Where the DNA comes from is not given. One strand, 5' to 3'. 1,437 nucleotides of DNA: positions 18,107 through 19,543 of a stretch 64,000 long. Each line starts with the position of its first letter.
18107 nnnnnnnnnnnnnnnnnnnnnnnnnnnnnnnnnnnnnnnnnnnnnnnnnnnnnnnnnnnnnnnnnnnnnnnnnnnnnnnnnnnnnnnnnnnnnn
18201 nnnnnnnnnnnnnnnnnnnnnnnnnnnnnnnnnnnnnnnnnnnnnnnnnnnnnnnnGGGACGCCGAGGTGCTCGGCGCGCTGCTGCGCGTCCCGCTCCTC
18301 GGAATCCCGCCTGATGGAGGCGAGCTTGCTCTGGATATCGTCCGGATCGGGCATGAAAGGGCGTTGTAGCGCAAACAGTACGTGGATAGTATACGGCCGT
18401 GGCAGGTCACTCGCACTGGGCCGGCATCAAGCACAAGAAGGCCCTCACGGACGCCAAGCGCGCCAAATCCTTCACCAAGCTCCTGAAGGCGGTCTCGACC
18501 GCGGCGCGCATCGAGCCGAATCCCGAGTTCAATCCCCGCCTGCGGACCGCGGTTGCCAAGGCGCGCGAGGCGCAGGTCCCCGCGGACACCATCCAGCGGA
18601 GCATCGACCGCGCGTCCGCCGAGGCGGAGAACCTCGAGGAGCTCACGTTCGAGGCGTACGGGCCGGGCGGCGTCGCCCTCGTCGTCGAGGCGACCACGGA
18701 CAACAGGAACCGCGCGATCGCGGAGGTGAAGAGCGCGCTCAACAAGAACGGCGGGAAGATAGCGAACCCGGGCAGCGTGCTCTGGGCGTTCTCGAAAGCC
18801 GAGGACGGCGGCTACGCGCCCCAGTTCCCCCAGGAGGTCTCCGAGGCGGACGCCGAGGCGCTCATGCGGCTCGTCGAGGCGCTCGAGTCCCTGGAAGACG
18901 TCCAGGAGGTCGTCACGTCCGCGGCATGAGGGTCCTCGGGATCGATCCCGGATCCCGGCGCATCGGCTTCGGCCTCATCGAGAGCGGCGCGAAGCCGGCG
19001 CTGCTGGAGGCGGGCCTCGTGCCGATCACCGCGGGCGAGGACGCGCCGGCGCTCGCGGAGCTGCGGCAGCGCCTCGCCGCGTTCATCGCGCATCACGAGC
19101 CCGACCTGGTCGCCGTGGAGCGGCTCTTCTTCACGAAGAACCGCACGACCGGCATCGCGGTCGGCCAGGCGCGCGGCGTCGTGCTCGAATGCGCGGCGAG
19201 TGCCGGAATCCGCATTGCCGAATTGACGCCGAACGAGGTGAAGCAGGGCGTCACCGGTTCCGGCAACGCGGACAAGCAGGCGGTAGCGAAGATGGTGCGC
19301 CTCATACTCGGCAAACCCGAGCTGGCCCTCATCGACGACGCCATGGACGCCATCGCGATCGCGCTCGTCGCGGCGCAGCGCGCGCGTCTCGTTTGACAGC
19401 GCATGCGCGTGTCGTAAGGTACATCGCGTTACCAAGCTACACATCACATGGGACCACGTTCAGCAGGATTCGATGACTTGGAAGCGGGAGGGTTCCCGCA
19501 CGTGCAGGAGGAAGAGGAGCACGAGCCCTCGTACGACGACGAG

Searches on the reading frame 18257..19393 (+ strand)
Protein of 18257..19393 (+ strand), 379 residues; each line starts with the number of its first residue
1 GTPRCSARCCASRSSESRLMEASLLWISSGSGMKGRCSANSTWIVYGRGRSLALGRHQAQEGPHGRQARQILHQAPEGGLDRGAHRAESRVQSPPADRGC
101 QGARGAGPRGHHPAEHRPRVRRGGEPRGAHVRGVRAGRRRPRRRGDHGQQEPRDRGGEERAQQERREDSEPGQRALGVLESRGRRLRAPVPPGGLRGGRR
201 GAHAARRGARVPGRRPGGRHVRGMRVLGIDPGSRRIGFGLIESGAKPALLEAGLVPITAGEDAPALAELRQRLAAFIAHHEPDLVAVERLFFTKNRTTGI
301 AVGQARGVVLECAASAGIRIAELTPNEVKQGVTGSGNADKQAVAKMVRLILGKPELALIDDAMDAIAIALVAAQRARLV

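Call 25: search_protein_families(library=pfam, proteins=[window:18257-19393:+], max_evalue=0.01)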
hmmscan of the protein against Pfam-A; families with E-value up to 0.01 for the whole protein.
window:18257-19393:+ (379 aa): 1 family
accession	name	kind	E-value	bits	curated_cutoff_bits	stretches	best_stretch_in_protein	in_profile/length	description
PF02075.23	RuvC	-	5.8e-35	120.8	22.2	1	226-370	1-146/148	Crossover junction endodeoxyribonuclease RuvC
